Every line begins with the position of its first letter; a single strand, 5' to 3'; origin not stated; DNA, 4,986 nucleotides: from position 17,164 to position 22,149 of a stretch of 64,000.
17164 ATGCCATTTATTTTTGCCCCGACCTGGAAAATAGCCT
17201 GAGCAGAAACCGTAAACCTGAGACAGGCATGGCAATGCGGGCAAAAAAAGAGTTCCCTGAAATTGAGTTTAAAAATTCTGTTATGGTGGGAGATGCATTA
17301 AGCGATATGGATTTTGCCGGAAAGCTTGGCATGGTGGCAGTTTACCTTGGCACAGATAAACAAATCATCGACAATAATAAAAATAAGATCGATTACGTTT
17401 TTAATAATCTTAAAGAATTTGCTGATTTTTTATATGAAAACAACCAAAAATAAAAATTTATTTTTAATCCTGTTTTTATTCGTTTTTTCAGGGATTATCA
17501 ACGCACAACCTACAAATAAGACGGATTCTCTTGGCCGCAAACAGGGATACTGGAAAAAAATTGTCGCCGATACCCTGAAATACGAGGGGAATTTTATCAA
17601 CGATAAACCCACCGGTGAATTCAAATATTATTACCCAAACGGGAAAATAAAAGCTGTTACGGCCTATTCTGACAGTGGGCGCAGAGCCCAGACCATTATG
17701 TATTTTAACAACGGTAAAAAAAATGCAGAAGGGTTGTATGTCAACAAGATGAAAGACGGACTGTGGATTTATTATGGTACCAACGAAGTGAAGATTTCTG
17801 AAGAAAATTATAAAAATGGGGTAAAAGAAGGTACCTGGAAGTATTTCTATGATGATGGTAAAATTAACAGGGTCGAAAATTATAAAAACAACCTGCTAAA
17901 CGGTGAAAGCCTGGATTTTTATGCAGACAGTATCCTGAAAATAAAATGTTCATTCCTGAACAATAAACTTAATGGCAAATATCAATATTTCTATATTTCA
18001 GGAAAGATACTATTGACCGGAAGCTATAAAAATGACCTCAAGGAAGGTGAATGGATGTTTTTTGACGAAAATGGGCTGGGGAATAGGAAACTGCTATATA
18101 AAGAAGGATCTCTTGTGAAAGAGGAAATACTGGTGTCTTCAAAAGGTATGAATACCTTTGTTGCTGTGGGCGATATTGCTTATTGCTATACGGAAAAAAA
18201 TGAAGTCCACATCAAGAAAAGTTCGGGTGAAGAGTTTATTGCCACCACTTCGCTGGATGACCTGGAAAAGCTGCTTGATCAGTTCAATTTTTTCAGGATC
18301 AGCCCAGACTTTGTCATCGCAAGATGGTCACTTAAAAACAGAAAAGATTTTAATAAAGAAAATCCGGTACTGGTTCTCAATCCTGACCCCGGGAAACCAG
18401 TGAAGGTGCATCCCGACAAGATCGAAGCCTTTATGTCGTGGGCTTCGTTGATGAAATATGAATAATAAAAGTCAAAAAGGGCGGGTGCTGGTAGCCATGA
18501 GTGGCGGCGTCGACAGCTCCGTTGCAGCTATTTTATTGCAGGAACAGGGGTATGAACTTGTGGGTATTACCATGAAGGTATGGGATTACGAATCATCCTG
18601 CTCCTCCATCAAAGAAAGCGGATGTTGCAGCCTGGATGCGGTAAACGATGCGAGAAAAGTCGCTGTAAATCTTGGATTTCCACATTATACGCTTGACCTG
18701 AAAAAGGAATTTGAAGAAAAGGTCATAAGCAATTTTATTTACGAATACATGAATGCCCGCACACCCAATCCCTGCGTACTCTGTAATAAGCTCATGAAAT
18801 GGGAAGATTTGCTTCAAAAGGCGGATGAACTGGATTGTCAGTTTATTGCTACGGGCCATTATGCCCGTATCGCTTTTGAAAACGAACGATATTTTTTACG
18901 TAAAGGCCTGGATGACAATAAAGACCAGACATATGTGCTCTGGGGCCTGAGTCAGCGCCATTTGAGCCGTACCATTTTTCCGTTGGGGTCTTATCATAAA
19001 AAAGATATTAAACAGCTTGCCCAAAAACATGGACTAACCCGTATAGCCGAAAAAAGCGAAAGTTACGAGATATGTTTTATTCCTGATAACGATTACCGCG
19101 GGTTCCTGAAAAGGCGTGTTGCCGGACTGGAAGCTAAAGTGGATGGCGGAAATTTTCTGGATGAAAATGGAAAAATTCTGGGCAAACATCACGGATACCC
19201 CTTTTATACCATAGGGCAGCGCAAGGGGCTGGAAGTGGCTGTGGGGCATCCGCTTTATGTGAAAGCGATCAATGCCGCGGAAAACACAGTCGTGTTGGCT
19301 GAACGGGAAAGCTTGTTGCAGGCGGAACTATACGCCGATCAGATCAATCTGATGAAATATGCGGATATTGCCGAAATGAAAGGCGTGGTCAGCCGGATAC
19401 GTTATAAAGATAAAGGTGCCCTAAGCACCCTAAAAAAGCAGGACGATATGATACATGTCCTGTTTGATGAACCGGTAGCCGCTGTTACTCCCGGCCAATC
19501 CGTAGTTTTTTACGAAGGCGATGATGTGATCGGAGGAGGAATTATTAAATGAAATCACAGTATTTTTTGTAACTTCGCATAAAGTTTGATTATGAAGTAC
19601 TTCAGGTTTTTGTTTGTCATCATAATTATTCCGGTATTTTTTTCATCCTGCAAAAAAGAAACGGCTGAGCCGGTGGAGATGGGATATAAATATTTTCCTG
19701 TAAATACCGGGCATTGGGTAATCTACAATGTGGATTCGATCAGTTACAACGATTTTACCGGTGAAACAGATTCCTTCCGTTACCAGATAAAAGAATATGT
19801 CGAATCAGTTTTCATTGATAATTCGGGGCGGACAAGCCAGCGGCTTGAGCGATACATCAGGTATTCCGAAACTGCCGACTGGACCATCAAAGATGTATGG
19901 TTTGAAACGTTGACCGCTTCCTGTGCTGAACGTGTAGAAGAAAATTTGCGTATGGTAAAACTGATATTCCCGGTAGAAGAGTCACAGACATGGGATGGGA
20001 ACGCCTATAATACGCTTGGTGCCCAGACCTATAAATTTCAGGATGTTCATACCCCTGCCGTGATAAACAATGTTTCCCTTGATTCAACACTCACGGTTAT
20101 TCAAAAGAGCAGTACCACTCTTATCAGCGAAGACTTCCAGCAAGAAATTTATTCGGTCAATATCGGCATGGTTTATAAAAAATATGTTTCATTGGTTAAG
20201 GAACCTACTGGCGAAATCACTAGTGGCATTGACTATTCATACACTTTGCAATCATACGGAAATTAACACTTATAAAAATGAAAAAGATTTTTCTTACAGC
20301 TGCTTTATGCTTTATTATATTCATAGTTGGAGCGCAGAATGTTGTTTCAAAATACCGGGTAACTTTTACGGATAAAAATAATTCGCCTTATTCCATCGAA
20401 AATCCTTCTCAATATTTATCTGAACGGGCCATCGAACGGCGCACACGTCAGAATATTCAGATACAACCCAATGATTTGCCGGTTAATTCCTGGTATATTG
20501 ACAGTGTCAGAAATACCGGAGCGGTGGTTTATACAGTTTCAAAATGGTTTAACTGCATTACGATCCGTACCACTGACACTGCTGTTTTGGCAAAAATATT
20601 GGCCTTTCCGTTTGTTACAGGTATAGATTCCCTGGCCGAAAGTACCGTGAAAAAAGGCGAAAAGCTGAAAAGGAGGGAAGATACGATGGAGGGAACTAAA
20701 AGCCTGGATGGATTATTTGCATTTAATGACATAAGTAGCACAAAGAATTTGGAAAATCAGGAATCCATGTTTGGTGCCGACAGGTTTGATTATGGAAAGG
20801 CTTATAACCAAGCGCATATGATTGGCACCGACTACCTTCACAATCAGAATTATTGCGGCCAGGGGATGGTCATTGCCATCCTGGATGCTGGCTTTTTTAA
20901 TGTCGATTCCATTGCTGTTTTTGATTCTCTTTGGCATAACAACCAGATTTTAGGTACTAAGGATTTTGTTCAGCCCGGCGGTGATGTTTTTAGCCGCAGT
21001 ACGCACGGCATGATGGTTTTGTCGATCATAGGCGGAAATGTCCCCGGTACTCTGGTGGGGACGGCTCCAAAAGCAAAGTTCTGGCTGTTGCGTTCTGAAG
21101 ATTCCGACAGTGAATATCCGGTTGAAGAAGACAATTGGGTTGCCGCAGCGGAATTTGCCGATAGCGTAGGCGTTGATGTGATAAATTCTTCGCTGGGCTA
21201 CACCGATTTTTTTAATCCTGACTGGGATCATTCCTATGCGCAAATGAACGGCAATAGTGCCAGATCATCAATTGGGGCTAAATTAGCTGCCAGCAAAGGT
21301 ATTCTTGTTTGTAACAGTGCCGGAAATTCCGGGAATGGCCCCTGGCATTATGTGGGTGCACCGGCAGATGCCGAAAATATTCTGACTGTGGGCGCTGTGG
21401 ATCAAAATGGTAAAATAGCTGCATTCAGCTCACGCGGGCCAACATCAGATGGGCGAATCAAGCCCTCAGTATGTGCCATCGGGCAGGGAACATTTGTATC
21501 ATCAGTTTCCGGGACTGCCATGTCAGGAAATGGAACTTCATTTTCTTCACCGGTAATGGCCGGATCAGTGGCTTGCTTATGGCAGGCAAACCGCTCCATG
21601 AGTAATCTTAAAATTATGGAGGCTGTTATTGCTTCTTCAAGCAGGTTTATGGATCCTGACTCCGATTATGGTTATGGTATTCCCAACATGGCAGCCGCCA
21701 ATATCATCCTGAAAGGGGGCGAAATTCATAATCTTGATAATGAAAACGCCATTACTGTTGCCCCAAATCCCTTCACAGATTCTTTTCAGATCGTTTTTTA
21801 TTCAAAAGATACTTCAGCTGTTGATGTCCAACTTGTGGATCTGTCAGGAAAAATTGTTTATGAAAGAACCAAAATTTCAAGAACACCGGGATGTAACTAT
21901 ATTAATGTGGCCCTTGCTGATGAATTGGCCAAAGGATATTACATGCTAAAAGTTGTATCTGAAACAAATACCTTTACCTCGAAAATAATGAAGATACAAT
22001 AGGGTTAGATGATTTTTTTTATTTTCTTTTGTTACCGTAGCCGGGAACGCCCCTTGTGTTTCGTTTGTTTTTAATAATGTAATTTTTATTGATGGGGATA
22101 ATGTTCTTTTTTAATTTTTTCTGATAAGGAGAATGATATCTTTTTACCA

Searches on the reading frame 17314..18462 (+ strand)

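Call 90: search_protein_families(library=pfam, proteins=[window:17314-18462:+], max_evalue=0.00001)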
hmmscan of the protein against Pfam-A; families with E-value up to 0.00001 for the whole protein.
window:17314-18462:+ (383 aa): 2 families
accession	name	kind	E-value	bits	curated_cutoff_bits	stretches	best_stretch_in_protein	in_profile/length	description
PF07661.19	MORN_2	-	6.8e-16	56.9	29.6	0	171-192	1-22/22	MORN repeat variant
PF04397.21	LytTR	-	3.5e-08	34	22.6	1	282-373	5-93/98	LytTr DNA-binding domain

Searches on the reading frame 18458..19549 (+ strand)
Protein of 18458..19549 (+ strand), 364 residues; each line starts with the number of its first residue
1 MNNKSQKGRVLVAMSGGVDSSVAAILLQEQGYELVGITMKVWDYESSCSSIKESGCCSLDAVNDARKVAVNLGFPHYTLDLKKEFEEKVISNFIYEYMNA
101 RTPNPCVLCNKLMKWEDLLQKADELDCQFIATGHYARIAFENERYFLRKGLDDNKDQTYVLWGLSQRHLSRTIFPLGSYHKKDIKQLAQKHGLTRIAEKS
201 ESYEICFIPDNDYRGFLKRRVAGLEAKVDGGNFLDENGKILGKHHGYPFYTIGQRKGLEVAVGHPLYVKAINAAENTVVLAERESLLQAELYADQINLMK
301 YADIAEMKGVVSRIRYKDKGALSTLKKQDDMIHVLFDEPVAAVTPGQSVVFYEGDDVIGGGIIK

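Call 90: search_protein_families(library=pfam, proteins=[window:18458-19549:+], max_evalue=0.00001)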
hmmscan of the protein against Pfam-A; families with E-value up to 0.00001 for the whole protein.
window:18458-19549:+ (364 aa): 4 families
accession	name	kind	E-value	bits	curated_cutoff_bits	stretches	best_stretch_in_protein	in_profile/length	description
PF03054.22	tRNA_Me_trans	-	4.7e-72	242.3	20.6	1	9-209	2-201/202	tRNA methyl transferase HUP domain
PF20258.4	tRNA_Me_trans_C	-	6e-16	59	20.6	1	290-363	3-77/77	Aminomethyltransferase beta-barrel domain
PF20259.3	tRNA_Me_trans_M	-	2.3e-15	56.4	27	1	229-281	11-65/66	tRNA methyl transferase PRC-barrel domain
PF24167.1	DUF7411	-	7.1e-07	29.4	28.7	0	10-93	3-70/194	Family of unknown function (DUF7411)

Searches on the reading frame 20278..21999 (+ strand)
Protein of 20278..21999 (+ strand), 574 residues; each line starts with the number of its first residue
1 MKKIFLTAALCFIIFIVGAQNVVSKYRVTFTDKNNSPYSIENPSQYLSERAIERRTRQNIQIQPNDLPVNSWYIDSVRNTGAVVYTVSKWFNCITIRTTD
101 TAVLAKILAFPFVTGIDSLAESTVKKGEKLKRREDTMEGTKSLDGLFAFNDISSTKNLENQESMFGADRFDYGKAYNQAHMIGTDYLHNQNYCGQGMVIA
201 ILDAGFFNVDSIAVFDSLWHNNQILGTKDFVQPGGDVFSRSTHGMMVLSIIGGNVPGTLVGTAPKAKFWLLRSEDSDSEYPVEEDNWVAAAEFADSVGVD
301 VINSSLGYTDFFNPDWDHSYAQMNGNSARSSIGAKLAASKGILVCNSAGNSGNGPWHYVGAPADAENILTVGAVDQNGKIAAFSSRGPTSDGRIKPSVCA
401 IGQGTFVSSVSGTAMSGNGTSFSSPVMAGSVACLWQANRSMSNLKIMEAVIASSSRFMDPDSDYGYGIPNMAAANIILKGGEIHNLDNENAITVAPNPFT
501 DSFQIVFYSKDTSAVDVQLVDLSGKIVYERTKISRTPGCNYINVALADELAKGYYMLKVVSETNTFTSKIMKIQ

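Call 71: search_protein_families(library=pfam, proteins=[window:20278-21999:+], max_evalue=0.00001)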
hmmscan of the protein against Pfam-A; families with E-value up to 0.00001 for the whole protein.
window:20278-21999:+ (574 aa): 2 families
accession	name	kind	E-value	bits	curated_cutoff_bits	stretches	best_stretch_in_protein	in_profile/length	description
PF00082.27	Peptidase_S8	-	8.9e-37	127.4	21.8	1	194-467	1-288/288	Subtilase family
PF18962.6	Por_Secre_tail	-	4.4e-10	40.1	27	1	496-570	3-73/75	Secretion system C-terminal sorting domain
